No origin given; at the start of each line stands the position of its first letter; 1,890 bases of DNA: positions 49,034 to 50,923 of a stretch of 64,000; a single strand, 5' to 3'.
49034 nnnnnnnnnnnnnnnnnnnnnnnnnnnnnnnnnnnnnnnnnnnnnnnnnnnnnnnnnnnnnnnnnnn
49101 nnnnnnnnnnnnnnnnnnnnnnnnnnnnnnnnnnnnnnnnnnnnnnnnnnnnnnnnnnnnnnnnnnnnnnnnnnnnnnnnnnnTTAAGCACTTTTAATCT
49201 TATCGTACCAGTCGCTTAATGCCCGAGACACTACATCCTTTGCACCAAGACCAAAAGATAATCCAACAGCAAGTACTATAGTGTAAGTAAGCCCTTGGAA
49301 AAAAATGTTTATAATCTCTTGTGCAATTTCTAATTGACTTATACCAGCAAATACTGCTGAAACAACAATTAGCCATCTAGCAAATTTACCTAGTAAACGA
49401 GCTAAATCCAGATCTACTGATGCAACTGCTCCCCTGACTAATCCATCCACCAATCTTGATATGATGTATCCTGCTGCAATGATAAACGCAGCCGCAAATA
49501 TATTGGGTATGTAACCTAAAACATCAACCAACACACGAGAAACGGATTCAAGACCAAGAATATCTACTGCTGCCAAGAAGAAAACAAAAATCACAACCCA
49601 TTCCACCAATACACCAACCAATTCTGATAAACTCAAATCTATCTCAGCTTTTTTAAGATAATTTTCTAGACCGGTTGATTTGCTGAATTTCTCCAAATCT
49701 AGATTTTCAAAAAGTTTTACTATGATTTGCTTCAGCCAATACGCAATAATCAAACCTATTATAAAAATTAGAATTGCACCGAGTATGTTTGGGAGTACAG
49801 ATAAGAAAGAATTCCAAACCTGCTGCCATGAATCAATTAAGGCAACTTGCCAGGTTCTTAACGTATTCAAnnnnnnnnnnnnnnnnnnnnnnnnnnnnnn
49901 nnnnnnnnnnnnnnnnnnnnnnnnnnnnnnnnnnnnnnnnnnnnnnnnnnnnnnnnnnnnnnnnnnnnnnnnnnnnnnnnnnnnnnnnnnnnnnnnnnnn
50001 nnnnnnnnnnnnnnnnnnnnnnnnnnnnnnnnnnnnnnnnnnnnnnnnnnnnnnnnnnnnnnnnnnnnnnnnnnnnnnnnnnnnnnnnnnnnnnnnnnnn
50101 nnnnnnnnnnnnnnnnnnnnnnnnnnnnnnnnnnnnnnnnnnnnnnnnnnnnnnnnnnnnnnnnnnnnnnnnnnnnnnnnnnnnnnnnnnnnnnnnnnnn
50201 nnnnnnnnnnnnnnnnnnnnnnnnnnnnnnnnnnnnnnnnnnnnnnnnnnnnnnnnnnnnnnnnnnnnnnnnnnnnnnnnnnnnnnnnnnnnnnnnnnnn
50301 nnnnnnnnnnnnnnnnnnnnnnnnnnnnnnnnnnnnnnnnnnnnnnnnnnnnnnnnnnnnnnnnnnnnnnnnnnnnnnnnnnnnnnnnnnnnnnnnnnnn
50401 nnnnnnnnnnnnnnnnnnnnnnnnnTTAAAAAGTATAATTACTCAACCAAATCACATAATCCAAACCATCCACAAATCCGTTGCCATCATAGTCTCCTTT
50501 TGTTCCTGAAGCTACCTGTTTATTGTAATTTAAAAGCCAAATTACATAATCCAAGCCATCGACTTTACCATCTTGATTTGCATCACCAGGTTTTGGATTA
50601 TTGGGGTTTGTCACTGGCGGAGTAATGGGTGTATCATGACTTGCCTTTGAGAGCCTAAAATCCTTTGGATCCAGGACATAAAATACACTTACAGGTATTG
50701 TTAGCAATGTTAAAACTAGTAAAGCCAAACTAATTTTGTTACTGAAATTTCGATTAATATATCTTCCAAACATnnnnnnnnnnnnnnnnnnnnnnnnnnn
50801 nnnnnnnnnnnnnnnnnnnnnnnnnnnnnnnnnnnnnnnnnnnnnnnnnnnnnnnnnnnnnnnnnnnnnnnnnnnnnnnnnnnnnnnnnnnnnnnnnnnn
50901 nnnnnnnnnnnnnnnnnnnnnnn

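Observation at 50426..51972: Dockerin mini-protein divergent from an O-antigen-ligase-like gene near the pilin: possible surface/pilin glycosylation module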

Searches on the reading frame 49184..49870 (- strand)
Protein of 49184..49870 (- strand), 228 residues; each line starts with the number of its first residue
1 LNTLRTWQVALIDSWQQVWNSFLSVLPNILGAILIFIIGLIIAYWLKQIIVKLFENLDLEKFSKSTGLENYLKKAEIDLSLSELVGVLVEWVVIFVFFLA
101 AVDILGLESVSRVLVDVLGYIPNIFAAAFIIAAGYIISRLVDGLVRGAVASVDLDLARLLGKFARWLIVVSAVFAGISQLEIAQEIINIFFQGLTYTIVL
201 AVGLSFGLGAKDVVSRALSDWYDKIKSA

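Call 4: search_protein_families(library=pfam, proteins=[window:49184-49870:-], max_evalue=0.1)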
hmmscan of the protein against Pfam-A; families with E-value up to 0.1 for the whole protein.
window:49184-49870:- (228 aa): 1 family
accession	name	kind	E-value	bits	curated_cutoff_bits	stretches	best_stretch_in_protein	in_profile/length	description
PF05552.17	MS_channel_1st_1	-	1.4e-22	79.8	22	2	15-60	3-48/50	Mechanosensitive ion channel, conserved TM helix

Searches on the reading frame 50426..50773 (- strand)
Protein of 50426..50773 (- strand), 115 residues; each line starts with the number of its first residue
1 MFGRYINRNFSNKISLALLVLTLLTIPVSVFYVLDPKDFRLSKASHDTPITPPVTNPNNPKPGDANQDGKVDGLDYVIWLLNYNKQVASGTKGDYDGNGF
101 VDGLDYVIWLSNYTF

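Call 4: search_protein_families(library=pfam, proteins=[window:50426-50773:-], max_evalue=0.1)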
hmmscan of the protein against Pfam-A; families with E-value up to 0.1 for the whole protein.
window:50426-50773:- (115 aa): 2 families
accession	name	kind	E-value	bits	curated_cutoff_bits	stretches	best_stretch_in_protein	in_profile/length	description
PF00404.24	Dockerin_1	-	4.2e-06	27.3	22.9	2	62-108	1-51/57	Dockerin type I domain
PF13517.12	FG-GAP_3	-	0.022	15.8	26.9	0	49-72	35-58/61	FG-GAP-like repeat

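Call 8: find_homologous_proteins(query=window:50426-50773:-)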
Query window:50426-50773:- (115 aa): 5 proteins with E <= 0.001 among 15 candidates.
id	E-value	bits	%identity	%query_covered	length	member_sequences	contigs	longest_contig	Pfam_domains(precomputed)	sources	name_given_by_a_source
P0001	3.4e-72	258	100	100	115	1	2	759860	PF00404.25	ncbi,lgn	-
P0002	2.6e-19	87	69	55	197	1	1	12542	PF00404.25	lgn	-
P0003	2.8e-17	81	63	55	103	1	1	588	PF00404.25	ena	-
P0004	1.7e-16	78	72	43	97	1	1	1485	PF00404.25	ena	-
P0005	1.1e-14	73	66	46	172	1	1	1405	PF00404.25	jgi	-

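Call 11: find_encoding_contigs(protein=P0002, flank=8000, max_places=3)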
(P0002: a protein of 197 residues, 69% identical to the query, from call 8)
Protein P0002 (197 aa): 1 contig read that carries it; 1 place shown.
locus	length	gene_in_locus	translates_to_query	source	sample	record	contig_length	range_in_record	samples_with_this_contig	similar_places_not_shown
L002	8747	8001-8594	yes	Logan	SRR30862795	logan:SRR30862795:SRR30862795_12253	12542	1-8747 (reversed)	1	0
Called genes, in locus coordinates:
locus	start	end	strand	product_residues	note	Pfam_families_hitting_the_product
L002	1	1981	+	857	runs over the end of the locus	PF02366:PMT (weak), PF13231:PMT_2, PF01270:Glyco_hydro_8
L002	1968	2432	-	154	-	PF13302:Acetyltransf_3, PF13420:Acetyltransf_4, PF00583:Acetyltransf_1, PF13673:Acetyltransf_10 (weak), PF13508:Acetyltransf_7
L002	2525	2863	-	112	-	-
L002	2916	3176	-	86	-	-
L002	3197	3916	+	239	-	-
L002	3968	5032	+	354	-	PF21088:MS_channel_1st, PF00924:MS_channel_2nd, PF21082:MS_channel_3rd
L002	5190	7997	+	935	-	PF22148:Fervidolysin_NPro-like (weak), PF00082:Peptidase_S8, PF25292:Beta-prop_CGLA (faint), PF01839:FG-GAP (faint), PF13517:FG-GAP_3 (faint)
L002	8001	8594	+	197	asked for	PF00404:Dockerin_1 (weak)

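Call 25: search_protein_families(library=pfam, alignment_id=A2, max_evalue=0.01)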
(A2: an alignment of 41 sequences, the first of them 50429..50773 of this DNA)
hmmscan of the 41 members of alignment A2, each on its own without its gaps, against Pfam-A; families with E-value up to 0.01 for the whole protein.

A. member 1, window:50429-50773:- (115 aa): 1 family
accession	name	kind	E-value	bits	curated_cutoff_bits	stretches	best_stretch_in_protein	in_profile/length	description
PF00404.24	Dockerin_1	-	4.2e-06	27.3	22.9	1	62-108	1-51/57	Dockerin type I domain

B. families by the number of members that match (of 41 scanned): 24 families
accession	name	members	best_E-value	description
PF00404.24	Dockerin_1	7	1.1e-08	Dockerin type I domain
PF13385.13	Laminin_G_3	6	3.9e-17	Concanavalin A-like lectin/glucanases superfamily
PF05345.18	He_PIG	3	2.2e-07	Putative Ig domain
PF00963.24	Cohesin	2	6.6e-12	Cohesin domain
PF00082.27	Peptidase_S8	1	3.3e-60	Subtilase family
PF13088.12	BNR_2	1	2.4e-14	BNR repeat-like domain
PF13229.12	Beta_helix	1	3.1e-12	Right handed beta helix region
PF00041.27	fn3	1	2.3e-10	Fibronectin type III domain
PF05922.21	Inhibitor_I9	1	3e-08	Peptidase inhibitor I9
PF07588.17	DUF1554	1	9e-08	Protein of unknown function (DUF1554)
PF07705.17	CARDB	1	1.5e-07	CARDB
PF05048.19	NosD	1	4.7e-06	Periplasmic copper-binding protein (NosD)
PF18911.6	PKD_4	1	1.1e-05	PKD domain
PF00801.26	PKD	1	2.8e-05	PKD domain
PF17766.7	fn3_6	1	3.2e-05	Fibronectin type-III domain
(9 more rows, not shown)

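Call 26: search_protein_families(library=ncbifam, proteins=[window:50429-50773:-], max_evalue=0.1)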
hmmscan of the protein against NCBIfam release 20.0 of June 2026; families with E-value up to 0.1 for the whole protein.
window:50429-50773:- (115 aa): 1 family
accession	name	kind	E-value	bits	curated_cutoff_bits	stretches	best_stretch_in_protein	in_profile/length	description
NF041540.1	dockerin_GC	domain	0.011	16.1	29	1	63-113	10-63/67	GC-type dockerin domain-anchored protein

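Call 87: predict_structure(alignment_id=A5)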
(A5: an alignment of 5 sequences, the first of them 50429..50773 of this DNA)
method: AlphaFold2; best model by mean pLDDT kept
length: 115 residues; sequences in the alignment: 5
mean_pLDDT: 66.1   pTM: 0.46
mean pLDDT of the five models: 66.1, 65.1, 54.0, 49.1, 46.9
residues with pLDDT >= 90: 28; 70-90: 25; 50-70: 14; < 50: 48
segments of 3 or more residues with pLDDT < 50: 1-13, 21-35, 37-43, 45-49
pLDDT, mean of each block of 10 residues (from residue 1): 38 49 45 46 46 51 87 91 87 88 91 80
secondary structure, 60 per line:
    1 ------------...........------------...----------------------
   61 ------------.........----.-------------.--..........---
elements in order: H13-23 H73-81 H103-112

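Call 89: fold_search(model_id=the predicted structure, library=pdb)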
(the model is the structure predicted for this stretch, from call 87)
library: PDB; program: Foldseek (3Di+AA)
matches with E <= 10: 18; with E <= 0.001: 0
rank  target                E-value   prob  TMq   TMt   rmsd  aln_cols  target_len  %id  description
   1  2y3n_B                1.2e-02  1.00  0.39  0.71   1.4        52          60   25  Type II cohesin-dockerin domain from Bacteroides cellolosolvens (released 2012-01-11)
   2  6kgf_D                3.7e-01  0.75  0.34  0.56   4.0        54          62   31  Crystal structure of CaDoc0917(R16D)-CaCohA2 complex at pH 8.2 (released 2020-07-08)
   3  6kg9_MODEL_1_A        4.6e-01  0.66  0.33  0.52   4.2        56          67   36  Solution structure of CaDoc0917 from Clostridium acetobutylicum (released 2020-07-08)
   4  5k39_B                6.9e-01  0.72  0.34  0.26   1.9        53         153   17  THE TYPE II COHESIN DOCKERIN COMPLEX FROM CLOSTRIDIUM THERMOCELLUM (released 2017-03-29)
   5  4u3s_B                7.4e-01  0.51  0.32  0.25   4.1        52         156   15  Crystal structure of Coh3ScaB-XDoc_M1ScaA complex: A N-terminal interface mutant of type II Cohesin-X-Dockerin complex (released 2015-07-29)
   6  6kge_B                8.5e-01  0.57  0.33  0.57   4.3        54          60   31  Crystal structure of CaDoc0917(R16D)-CaCohA2 complex at pH 5.5 (released 2020-07-08)
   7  3kcp_A                1.0e+00  0.63  0.36  0.15   3.7        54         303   22  Crystal structure of interacting Clostridium thermocellum multimodular components (released 2010-02-09)
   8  4wi0_B                1.0e+00  0.44  0.33  0.25   4.0        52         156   17  Crystal structure of Coh3ScaB-XDoc_M2ScaA complex: A C-terminal interface mutant of type II Cohesin-X-Dockerin complex (released 2015-10-07)
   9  5g5d_B                1.0e+00  0.41  0.28  0.21   3.7        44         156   20  Crystal Structure of the CohScaC2-XDocCipA type II complex from Clostridium thermocellum (released 2017-04-05)
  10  5m0y_B                1.6e+00  0.47  0.35  0.26   2.1        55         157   16  Crystal Structure of the CohScaA-XDocCipB type II complex from Clostridium thermocellum at 1.5Angstrom resolution (released 2017-09-06)
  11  4fl4_C                2.1e+00  0.25  0.28  0.11   3.8        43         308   19  Scaffoldin conformation and dynamics revealed by a ternary complex from the Clostridium thermocellum cellulosome (released 2012-06-27)
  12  4fl4_L                2.1e+00  0.20  0.30  0.12   4.9        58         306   16  Scaffoldin conformation and dynamics revealed by a ternary complex from the Clostridium thermocellum cellulosome (released 2012-06-27)
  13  8x39_B                2.2e+00  0.20  0.30  0.26   5.0        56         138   27  Crystal structure of cellulosomal double-dockerin module of Clo1313_0689 from Clostridium thermocellum (released 2024-04-03)
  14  2vn5_B                3.1e+00  0.21  0.33  0.57   2.6        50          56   28  The Clostridium cellulolyticum dockerin displays a dual binding mode for its cohesin partner (released 2008-05-20)
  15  2b59_B                3.4e+00  0.20  0.31  0.24   3.8        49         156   20  The type II cohesin dockerin complex (released 2005-10-11)
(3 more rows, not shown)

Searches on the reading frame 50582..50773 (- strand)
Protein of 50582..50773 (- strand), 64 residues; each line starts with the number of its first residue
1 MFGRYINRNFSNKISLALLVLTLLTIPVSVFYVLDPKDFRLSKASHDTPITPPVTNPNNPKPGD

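Call 38: find_homologous_proteins(query=A3, max_evalue=0.001)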
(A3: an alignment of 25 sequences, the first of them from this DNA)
Query A3 (25 sequences) (64 aa, profile of the alignment): 1 proteins with E <= 0.001 among 3124 candidates.
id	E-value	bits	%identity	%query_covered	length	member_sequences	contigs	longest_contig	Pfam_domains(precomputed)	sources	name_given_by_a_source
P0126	4.9e-16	76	31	56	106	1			-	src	-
